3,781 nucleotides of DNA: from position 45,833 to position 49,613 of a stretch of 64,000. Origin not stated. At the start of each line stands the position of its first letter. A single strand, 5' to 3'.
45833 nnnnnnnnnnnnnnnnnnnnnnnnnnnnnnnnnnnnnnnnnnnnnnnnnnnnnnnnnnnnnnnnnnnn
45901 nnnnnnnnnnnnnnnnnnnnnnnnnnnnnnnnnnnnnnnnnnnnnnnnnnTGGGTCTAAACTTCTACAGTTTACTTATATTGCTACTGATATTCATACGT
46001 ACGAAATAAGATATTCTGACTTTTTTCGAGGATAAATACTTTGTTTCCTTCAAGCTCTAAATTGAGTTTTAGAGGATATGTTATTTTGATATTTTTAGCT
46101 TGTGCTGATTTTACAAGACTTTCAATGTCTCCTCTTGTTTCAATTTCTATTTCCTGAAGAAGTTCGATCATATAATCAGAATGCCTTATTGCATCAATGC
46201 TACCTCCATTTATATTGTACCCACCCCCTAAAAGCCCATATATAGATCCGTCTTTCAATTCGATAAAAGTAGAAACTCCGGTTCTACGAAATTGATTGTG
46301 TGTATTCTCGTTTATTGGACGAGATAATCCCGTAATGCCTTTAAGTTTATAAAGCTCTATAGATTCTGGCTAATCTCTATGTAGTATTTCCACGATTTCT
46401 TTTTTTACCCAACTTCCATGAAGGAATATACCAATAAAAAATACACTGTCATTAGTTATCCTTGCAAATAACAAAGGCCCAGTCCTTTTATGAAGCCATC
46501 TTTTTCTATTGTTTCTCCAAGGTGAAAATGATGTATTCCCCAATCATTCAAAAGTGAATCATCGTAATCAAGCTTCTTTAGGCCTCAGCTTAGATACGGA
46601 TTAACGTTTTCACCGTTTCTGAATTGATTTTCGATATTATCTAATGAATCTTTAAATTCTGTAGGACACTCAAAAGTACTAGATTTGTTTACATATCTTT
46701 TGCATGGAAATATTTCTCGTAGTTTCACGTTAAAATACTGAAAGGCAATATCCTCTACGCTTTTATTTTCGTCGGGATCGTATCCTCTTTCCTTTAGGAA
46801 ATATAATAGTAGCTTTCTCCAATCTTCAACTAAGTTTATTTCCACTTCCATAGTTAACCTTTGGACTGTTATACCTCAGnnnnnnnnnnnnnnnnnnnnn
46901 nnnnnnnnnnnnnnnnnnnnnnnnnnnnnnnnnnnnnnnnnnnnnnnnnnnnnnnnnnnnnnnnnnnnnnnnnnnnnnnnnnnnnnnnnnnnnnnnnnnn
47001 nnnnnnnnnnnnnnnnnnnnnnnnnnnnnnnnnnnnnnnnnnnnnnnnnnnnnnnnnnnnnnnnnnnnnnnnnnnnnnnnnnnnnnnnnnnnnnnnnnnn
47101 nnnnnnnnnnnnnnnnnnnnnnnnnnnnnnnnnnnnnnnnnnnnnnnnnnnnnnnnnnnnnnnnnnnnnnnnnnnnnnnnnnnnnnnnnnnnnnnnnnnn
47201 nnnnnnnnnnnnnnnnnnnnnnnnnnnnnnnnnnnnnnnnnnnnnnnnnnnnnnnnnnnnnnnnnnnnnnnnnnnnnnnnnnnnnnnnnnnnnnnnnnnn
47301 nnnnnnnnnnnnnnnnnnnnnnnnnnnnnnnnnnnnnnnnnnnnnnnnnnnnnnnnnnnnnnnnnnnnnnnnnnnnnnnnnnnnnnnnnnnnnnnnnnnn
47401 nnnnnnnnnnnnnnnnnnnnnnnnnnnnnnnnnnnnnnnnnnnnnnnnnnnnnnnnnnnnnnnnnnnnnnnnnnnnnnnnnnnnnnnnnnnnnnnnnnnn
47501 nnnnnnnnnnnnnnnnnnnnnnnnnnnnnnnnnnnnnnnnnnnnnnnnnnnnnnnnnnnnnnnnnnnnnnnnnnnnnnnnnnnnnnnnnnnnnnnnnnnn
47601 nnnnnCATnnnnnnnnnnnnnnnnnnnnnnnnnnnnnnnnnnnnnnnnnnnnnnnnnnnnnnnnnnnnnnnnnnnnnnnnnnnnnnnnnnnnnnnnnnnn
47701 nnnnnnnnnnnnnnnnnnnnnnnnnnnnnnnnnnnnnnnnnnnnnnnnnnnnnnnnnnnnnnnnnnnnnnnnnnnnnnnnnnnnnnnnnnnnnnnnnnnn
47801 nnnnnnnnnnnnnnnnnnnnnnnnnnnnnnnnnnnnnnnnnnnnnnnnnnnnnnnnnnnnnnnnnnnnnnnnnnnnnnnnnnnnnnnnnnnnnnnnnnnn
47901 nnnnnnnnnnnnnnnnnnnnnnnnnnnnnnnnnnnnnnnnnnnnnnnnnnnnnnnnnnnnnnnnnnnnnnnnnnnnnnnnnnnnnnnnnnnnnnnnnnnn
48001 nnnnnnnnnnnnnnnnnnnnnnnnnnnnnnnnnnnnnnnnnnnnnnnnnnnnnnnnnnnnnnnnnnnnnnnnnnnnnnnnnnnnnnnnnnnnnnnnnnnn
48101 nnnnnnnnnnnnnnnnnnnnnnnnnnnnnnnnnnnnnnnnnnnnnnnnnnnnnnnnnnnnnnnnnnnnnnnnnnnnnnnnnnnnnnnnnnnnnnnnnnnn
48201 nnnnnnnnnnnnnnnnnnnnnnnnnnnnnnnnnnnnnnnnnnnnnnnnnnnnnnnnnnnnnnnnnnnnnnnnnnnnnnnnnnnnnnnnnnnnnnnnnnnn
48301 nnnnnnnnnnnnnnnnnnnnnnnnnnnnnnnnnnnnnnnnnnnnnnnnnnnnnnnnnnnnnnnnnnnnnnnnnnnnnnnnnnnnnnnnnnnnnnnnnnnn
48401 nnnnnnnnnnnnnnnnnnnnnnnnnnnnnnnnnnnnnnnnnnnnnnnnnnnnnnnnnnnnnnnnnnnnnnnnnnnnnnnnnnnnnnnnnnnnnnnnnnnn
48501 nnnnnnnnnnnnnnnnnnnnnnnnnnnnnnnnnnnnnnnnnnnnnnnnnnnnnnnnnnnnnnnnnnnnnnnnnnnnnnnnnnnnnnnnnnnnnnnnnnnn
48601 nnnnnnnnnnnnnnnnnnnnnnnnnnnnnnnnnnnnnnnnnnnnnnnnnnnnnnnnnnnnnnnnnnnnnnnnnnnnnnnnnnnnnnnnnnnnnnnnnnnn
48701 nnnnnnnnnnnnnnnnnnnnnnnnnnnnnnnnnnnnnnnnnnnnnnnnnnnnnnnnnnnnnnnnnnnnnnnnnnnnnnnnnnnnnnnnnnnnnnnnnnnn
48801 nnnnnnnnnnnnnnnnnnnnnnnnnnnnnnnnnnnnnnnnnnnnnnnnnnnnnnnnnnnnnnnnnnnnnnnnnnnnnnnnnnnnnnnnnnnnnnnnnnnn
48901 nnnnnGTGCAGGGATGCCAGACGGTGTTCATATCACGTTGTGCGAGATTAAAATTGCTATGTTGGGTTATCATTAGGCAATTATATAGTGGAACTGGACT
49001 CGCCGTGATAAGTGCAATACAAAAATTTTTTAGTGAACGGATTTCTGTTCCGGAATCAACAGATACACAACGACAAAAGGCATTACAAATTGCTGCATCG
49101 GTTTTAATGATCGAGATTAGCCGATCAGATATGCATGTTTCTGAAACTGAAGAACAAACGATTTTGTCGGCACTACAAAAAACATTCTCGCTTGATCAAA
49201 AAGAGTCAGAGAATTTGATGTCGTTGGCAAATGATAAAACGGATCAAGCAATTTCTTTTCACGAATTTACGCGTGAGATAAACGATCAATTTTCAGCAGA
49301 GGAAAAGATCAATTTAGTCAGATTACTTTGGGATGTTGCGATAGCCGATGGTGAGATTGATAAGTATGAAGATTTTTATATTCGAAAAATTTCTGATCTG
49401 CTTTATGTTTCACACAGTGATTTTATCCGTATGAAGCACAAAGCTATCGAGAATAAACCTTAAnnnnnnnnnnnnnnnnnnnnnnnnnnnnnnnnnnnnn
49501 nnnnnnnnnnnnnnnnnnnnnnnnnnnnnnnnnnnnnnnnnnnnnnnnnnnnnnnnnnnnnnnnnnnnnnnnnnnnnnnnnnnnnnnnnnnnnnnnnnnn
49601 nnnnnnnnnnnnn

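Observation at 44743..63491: Two identical IS481-family copies in direct orientation, each with its own 7-bp target duplication, bracketing 16.3 kb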

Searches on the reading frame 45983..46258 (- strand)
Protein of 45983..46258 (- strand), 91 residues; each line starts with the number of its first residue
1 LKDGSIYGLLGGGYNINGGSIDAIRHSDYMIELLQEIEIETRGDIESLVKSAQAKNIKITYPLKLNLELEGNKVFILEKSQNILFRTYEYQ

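Call 13: search_protein_families(library=pfam, proteins=[window:45983-46258:-], max_evalue=0.01)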
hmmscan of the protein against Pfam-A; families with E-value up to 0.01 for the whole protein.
window:45983-46258:- (91 aa): 0 families

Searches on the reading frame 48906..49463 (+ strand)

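Call 13: search_protein_families(library=pfam, proteins=[window:48906-49463:+], max_evalue=0.01)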
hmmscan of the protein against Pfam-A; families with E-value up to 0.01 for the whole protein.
window:48906-49463:+ (185 aa): 2 families
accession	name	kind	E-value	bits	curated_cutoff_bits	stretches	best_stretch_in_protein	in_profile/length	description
PF05099.18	TerB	-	1.4e-33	116.1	24.4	1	61-177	1-117/118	Tellurite resistance protein TerB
PF04391.17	DUF533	-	0.00051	20.1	29.6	0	58-106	65-114/178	Protein of unknown function (DUF533)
